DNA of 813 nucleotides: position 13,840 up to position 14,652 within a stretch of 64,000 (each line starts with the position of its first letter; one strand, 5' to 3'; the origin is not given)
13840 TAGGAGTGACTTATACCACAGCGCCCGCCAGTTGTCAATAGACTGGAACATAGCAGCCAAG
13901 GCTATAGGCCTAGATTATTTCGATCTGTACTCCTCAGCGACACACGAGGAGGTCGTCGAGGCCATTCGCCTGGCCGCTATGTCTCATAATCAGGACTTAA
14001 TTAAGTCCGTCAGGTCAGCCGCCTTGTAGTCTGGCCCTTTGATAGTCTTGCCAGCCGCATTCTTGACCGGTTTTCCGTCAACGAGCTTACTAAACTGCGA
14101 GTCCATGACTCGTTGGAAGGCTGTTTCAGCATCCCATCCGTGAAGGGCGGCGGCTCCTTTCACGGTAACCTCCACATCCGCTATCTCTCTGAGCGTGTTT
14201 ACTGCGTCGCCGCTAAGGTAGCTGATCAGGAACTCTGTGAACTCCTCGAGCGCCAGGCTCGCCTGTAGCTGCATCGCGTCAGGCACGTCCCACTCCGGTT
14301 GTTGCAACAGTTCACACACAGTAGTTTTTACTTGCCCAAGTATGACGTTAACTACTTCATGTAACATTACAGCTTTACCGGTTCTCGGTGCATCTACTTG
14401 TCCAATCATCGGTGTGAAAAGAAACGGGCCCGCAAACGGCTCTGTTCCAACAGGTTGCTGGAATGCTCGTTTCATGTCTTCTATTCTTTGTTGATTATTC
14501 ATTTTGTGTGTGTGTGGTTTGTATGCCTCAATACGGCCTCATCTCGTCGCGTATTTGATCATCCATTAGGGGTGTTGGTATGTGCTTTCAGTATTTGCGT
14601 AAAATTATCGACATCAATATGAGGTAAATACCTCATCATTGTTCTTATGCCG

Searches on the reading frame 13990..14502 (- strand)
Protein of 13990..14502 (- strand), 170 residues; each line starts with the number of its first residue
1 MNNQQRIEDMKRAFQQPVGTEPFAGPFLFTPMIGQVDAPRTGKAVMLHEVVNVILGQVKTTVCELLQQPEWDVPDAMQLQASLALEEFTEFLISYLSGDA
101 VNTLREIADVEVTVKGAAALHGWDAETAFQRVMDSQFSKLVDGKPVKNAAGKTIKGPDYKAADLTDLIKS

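Call 33: search_protein_families(library=phrogs, proteins=[window:13990-14502:-], max_evalue=0.01)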
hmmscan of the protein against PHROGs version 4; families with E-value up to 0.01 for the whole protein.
window:13990-14502:- (170 aa): 3 families
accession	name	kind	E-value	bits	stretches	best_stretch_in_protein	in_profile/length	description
phrog_671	-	other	6e-22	78.9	1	6-169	541-658/678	nucleotide pyrophosphohydrolase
phrog_12019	-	other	0.0017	19.1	1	77-166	146-238/241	MazG-like pyrophosphatase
phrog_4159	-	other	0.0024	18.2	1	72-166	151-254/270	nucleotide pyrophosphohydrolase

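Call 60: find_homologous_proteins(query=window:13990-14502:-, max_evalue=1e-20)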
Query window:13990-14502:- (170 aa): 2 proteins with E <= 1e-20 among 199 candidates.
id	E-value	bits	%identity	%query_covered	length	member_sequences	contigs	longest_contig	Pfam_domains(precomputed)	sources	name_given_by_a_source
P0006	4.5e-100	350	100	95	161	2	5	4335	-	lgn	-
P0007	7.8e-92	323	86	100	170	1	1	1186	-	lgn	-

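Call 61: find_encoding_contigs(protein=P0007, flank=10000)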
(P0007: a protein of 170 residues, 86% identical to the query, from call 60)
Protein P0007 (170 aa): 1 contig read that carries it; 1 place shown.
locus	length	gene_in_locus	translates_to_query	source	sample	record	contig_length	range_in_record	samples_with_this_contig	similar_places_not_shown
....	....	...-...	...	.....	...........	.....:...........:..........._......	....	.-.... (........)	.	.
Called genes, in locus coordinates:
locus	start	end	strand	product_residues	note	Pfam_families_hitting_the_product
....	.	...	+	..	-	?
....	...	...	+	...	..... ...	-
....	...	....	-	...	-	?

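Call 62: find_encoding_contigs(protein=P0006, flank=10000)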
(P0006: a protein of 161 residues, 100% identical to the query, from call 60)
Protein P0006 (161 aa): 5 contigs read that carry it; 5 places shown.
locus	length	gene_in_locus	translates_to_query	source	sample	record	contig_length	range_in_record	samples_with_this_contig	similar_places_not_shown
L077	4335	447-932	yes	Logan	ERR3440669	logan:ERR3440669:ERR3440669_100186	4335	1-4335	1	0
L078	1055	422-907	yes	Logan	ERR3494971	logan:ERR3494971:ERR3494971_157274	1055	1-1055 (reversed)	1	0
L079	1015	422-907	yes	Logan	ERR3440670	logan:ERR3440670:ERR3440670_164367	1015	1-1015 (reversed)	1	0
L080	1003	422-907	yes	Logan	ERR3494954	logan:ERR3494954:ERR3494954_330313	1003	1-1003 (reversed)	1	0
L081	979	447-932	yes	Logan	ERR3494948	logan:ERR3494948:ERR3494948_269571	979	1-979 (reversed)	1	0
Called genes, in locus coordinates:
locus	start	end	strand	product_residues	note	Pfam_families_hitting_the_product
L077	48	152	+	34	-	-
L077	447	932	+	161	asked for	-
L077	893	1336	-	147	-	-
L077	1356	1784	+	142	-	PF00166:Cpn10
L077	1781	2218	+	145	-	-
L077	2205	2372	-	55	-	-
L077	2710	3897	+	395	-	-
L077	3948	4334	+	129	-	?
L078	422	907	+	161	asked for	-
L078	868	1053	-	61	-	?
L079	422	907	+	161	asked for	-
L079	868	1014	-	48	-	?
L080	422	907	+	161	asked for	-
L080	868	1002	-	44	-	?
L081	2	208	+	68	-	?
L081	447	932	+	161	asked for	-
